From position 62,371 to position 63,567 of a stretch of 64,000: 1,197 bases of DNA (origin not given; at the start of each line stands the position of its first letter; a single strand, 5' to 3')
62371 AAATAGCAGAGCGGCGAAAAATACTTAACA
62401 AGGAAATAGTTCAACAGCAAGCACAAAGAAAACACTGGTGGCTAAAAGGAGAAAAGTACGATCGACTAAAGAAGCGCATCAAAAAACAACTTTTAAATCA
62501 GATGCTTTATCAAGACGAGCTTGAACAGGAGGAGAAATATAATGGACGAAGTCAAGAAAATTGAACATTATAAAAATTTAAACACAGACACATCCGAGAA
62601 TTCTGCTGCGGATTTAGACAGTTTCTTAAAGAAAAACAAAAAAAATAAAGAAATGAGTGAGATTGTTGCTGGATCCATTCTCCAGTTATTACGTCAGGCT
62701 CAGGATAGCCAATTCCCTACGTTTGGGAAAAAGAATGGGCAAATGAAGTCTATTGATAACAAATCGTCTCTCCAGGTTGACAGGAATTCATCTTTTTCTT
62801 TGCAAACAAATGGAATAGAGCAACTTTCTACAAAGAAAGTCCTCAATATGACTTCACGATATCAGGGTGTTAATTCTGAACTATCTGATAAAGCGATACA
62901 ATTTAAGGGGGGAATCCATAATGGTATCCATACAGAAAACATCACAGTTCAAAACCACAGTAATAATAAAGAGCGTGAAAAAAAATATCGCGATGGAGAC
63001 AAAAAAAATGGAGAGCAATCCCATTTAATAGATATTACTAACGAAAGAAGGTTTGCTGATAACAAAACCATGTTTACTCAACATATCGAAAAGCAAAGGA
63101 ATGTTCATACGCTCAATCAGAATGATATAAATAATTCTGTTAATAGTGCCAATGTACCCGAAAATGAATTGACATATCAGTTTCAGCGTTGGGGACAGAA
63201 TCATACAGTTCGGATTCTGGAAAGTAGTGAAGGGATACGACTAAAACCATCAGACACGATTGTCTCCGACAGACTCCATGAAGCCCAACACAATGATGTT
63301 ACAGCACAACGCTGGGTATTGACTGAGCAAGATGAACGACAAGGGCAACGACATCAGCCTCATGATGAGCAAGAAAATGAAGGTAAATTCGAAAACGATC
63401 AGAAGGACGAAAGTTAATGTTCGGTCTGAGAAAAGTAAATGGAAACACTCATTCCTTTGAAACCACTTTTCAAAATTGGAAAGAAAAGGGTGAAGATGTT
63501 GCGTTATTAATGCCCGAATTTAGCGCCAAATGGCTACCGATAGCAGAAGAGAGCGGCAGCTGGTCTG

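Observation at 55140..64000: ETT2-type T3SS genes appear intact in this window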

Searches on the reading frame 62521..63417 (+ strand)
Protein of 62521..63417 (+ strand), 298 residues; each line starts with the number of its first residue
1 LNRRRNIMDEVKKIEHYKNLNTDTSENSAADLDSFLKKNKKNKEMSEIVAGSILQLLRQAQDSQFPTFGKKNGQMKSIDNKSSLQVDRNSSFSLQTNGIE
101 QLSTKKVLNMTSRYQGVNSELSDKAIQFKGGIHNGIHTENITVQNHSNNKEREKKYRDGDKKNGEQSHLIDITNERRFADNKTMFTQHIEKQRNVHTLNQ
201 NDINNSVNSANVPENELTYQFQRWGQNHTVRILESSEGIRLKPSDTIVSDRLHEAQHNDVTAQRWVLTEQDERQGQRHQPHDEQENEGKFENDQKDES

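Call 8: search_protein_families(proteins=[window:62521-63417:+], library=ncbifam)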
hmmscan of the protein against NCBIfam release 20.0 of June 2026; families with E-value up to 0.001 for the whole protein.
window:62521-63417:+ (298 aa): 1 family
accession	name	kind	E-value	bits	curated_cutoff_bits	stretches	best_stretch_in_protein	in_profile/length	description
NF011862.0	PRK15334.1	equivalog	3.7e-09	36.4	648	1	214-287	260-332/336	SPI-1 type III secretion system protein SpaN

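Call 24: find_encoding_contigs(protein=window:62542-63414:+, flank=10000, max_places=6)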
Protein window:62542-63414:+ (291 aa): 24 contigs read that carry it; 3 places shown.
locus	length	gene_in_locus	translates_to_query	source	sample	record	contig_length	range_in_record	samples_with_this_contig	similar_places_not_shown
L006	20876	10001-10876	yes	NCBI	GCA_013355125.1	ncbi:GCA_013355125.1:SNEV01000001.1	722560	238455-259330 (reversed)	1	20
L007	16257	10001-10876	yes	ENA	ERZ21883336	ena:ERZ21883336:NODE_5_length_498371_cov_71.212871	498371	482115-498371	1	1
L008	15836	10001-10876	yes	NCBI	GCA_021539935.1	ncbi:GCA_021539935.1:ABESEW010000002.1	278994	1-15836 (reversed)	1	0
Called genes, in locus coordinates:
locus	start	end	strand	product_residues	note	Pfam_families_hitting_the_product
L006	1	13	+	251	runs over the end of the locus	PF01476:LysM, PF01551:Peptidase_M23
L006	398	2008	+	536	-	PF00723:Glyco_hydro_15 (weak)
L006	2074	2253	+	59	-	PF10753:Toxin_GhoT_OrtT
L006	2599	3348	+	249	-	PF12833:HTH_18, PF00165:HTH_AraC (weak)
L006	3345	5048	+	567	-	PF21304:T3S_SPI-1_N0, PF03958:Secretin_N, PF00263:Secretin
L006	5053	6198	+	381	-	PF07201:HrpJ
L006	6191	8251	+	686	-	PF00771:FHIPEP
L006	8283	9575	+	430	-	PF00006:ATP-synt_ab, PF18269:T3SS_ATPase_C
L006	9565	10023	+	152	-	PF02090:SPAM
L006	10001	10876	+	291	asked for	PF02510:SPAN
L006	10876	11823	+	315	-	PF26294:SpaO_N, PF26304:FliMN_C_rel (weak), PF01052:FliMN_C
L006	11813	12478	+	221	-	PF00813:FliP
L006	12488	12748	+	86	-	PF01313:Bac_export_3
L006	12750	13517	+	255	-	PF01311:Bac_export_1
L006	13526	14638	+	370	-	PF01312:Bac_export_2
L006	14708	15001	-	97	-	-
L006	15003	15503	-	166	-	PF00196:GerE (weak)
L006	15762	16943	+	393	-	PF09480:PrgH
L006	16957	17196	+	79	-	PF09392:T3SS_needle_F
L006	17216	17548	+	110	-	PF09392:T3SS_needle_F (weak)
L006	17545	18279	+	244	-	PF01514:YscJ_FliF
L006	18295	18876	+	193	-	PF09482:OrgA_MxiK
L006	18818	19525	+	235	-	-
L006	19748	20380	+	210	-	PF00072:Response_reg (weak), PF00196:GerE, PF08281:Sigma70_r4_2 (weak)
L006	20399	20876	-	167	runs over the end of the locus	PF01464:SLT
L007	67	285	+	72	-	-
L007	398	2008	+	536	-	PF00723:Glyco_hydro_15 (weak)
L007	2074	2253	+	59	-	PF10753:Toxin_GhoT_OrtT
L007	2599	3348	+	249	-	PF12833:HTH_18, PF00165:HTH_AraC (weak)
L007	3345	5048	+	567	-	PF21304:T3S_SPI-1_N0, PF03958:Secretin_N, PF00263:Secretin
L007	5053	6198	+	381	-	PF07201:HrpJ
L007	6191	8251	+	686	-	PF00771:FHIPEP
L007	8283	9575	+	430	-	PF00006:ATP-synt_ab, PF18269:T3SS_ATPase_C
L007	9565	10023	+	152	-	PF02090:SPAM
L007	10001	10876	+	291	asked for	PF02510:SPAN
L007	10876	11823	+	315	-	PF26294:SpaO_N, PF26304:FliMN_C_rel (weak), PF01052:FliMN_C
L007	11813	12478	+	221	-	PF00813:FliP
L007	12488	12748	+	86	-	PF01313:Bac_export_3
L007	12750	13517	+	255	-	PF01311:Bac_export_1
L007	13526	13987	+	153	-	PF01312:Bac_export_2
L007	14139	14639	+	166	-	PF01312:Bac_export_2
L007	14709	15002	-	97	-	-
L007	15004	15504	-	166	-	PF00196:GerE (weak)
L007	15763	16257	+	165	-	PF09480:PrgH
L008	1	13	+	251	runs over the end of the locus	PF01476:LysM, PF01551:Peptidase_M23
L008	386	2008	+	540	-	PF00723:Glyco_hydro_15 (weak)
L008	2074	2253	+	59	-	PF10753:Toxin_GhoT_OrtT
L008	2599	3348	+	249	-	PF12833:HTH_18, PF00165:HTH_AraC (weak)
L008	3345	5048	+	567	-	PF21304:T3S_SPI-1_N0, PF03958:Secretin_N, PF00263:Secretin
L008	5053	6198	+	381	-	PF07201:HrpJ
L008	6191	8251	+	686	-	PF00771:FHIPEP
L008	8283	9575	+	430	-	PF00006:ATP-synt_ab, PF18269:T3SS_ATPase_C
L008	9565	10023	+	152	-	PF02090:SPAM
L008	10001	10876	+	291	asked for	PF02510:SPAN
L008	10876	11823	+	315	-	PF26294:SpaO_N, PF26304:FliMN_C_rel (weak), PF01052:FliMN_C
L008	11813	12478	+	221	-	PF00813:FliP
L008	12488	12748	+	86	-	PF01313:Bac_export_3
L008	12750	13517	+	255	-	PF01311:Bac_export_1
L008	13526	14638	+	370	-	PF01312:Bac_export_2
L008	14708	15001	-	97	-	-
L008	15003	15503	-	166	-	PF00196:GerE (weak)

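Call 35: search_protein_families(proteins=[L006:10876-11823:+, L006:11813-12478:+, L006:12488-12748:+, L006:12750-13517:+, L006:13526-14638:+, L006:15762-16943:+, L006:16957-17196:+, L006:17216-17548:+, L006:17545-18279:+, L006:18295-18876:+], library=ncbifam, max_evalue=0.00001)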
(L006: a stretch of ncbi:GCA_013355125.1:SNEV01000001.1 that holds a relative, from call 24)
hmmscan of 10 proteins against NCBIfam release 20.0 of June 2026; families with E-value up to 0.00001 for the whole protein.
L006:10876-11823:+ (315 aa): 6 families
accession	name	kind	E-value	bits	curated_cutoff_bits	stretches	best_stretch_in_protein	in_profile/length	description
NF006018.0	PRK08158.1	equivalog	3.9e-148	492.4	223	1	2-315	3-303/303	YscQ/HrcQ family type III secretion apparatus protein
TIGR02551.1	SpaO_YscQ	equivalog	7.4e-58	196.9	100.8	1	31-307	4-300/300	type III secretion system cytoplasmic ring protein SctQ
NF005275.1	PRK06782.1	equivalog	8.8e-13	47.8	681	1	219-305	428-513/516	flagellar motor switch protein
TIGR02480.1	fliN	equivalog_domain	3e-12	46.3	84.05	1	236-305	2-71/77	flagellar motor switch protein FliN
NF005995.1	PRK08119.1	equivalog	1.3e-09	38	218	1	228-311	290-373/376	flagellar motor switch phosphatase FliY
NF005956.0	PRK08035.1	equivalog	2.1e-07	30.5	230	1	144-312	153-321/323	YscQ/HrcQ family type III secretion apparatus protein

L006:11813-12478:+ (221 aa): 4 families
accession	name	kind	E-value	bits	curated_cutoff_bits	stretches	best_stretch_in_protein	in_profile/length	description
NF009437.0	PRK12796.1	equivalog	7.7e-116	385.4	263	1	1-219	2-222/223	EscR/YscR/HrcR family type III secretion system export apparatus protein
TIGR01102.1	yscR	equivalog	2.6e-78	262.4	208.6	1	7-210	1-202/202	type III secretion system export apparatus subunit SctR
NF009438.0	PRK12797.1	subfamily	2.7e-70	236.5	179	1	3-214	7-216/217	EscR/YscR/HrcR family type III secretion system export apparatus protein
TIGR01103.1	fliP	equivalog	4.4e-48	163.6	217.45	1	10-211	1-194/197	flagellar type III secretion system pore protein FliP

L006:12488-12748:+ (86 aa): 5 families
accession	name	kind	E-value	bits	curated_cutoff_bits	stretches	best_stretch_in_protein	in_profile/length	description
NF011861.0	PRK15333.1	equivalog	2.5e-41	140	108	1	1-86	1-86/86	EscS/YscS/HrcS family type III secretion system export apparatus protein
TIGR01403.1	fliQ_rel_III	equivalog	1.1e-26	92.6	76.5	1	4-80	2-78/81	type III secretion system export apparatus subunit SctS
TIGR01402.1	fliQ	equivalog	2e-16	59.9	88.9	1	3-80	5-82/88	flagellar biosynthesis protein FliQ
NF004671.0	PRK06010.1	subfamily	2.4e-13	49.8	104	1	8-75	10-77/88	flagellar biosynthesis protein FliQ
NF011877.0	PRK15350.1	equivalog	1.3e-11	44.7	104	1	11-74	13-76/88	EscS/YscS/HrcS family type III secretion system export apparatus protein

L006:12750-13517:+ (255 aa): 4 families
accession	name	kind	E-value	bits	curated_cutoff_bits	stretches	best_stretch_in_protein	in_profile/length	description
TIGR01401.1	fliR_like_III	equivalog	1.4e-96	322.9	163.05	1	7-253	2-252/253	type III secretion system export apparatus subunit SctT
TIGR01400.1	fliR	equivalog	7.9e-28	97.7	168.6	1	16-234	4-226/245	flagellar biosynthetic protein FliR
NF011876.0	PRK15349.1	equivalog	1.1e-22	81.2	275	1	6-235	2-238/259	EscT/YscT/HrcT family type III secretion system export apparatus protein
NF009411.0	PRK12772.1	equivalog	5.5e-21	74.6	739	1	15-236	9-233/610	fused FliR family export protein/FlhB family type III secretion system protein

L006:13526-14638:+ (370 aa): 8 families
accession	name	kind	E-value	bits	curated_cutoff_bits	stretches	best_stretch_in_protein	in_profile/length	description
NF006017.0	PRK08156.1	equivalog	1e-170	567.8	394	1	1-366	1-366/367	EscU/YscU/HrcU family type III secretion system export apparatus switch protein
TIGR01404.2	FlhB_rel_III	equivalog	1.6e-115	386.2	358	1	3-338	1-341/341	type III secretion system export apparatus subunit SctU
TIGR00328.1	flhB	equivalog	3.2e-69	233.7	349.25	1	3-314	2-320/348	flagellar biosynthesis protein FlhB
NF009364.0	PRK12721.1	equivalog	3.3e-62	210.7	381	1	1-337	1-345/352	EscU/YscU/HrcU family type III secretion system export apparatus switch protein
NF009411.0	PRK12772.1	equivalog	6.4e-58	196.6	739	1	3-312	264-580/610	fused FliR family export protein/FlhB family type III secretion system protein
NF004950.0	PRK06298.1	equivalog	4.5e-54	183.9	434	1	1-336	1-345/360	type III secretion system protein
NF009117.0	PRK12468.1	equivalog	2e-36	125.6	712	1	3-314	8-326/386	flagellar biosynthesis protein FlhB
NF009412.0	PRK12773.1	equivalog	3.2e-19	68.6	886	1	4-312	303-619/649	flagellar biosynthesis protein FlhB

L006:15762-16943:+ (393 aa): 2 families
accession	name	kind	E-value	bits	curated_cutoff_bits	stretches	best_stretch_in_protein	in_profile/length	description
NF011855.0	PRK15327.1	equivalog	1.3e-86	291.2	508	1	14-392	13-391/394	PrgH/EprH family type III secretion inner membrane ring protein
TIGR02554.1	PrgH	equivalog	1.3e-72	245.1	188.6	1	13-391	4-385/389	PrgH/EprH family type III secretion apparatus protein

L006:16957-17196:+ (79 aa): 2 families
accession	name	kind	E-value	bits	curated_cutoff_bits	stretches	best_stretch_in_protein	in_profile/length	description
NF011854.0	PRK15326.1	equivalog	4.2e-35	120.3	96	1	3-79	4-80/80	type III secretion system needle complex protein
TIGR02105.1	III_needle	equivalog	5.9e-31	106.7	41.7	1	6-78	1-72/72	type III secretion system needle filament subunit SctF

L006:17216-17548:+ (110 aa): 2 families
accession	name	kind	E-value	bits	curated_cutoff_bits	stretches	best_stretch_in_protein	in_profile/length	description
NF038054.1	T3SS_SctI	equivalog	6.7e-26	90.2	39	1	37-110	3-76/76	type III secretion system inner rod subunit SctI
NF011853.0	PRK15325.1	equivalog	7e-15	54.9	144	1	24-110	15-101/101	type III secretion system inner rod protein PrgJ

L006:17545-18279:+ (244 aa): 3 families
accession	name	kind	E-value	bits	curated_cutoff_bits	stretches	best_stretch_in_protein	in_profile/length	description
NF011852.0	PRK15324.1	equivalog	2.5e-93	312.2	261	1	2-231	4-230/252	EscJ/YscJ/HrcJ family type III secretion inner membrane ring protein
TIGR02544.1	III_secr_YscJ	equivalog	1.1e-64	217.7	161.95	1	4-190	5-190/193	type III secretion system inner membrane ring lipoprotein SctJ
NF011875.1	PRK15348.1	equivalog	9.8e-30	104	260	1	4-187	7-186/249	EscJ/YscJ/HrcJ family type III secretion inner membrane ring protein SsaJ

L006:18295-18876:+ (193 aa): 2 families
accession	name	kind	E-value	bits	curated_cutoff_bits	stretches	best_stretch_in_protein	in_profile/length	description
TIGR02555.1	OrgA_MxiK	equivalog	7e-69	231.3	118.6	1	5-189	1-185/185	type III secretion apparatus protein OrgA/MxiK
NF011851.0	PRK15323.1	equivalog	7.4e-27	94.7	269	1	3-180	8-184/192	oxygen-regulated invasion protein OrgA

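Call 51: find_homologous_proteins(query=window:62542-63414:+, max_evalue=0.001)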
Query window:62542-63414:+ (291 aa): 35 proteins with E <= 0.001 among 364 candidates.
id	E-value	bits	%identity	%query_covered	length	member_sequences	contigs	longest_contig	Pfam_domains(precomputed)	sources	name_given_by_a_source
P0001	5.3e-175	599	96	100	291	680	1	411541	PF02510.22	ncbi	-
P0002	1.7e-171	587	95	100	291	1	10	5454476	PF02510.22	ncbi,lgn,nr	ncbi:type III secretion protein [Escherichia coli]|nr:type III secretion protein [Escherichia coli] 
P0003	7.3e-160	549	89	100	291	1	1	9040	PF02510.22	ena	-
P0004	3.6e-159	547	90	100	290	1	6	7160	PF02510.22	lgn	-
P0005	7.4e-159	546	89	100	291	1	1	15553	PF02510.22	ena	-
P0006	2.6e-158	544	89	100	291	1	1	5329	PF02510.22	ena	-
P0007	3.0e-158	544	89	100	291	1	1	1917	PF02510.22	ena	-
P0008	9.0e-158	542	88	100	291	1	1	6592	PF02510.22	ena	-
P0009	1.2e-157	542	88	100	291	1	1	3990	PF02510.22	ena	-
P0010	5.8e-155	533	87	100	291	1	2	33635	PF02510.22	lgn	-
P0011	9.4e-155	532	87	100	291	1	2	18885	PF02510.22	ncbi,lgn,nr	ncbi:TPA: type III secretion protein [Escherichia coli]|nr:type III secretion protein [Escherichia c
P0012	1.4e-154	532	87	100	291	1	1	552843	PF02510.22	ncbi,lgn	-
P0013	3.2e-154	530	87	100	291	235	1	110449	PF02510.22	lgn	-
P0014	1.6e-153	528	87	100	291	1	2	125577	PF02510.22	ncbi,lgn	-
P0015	4.4e-153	527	87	100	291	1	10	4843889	PF02510.22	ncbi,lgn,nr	ncbi:TPA: type III secretion protein [Escherichia coli]|nr:type III secretion protein [Escherichia c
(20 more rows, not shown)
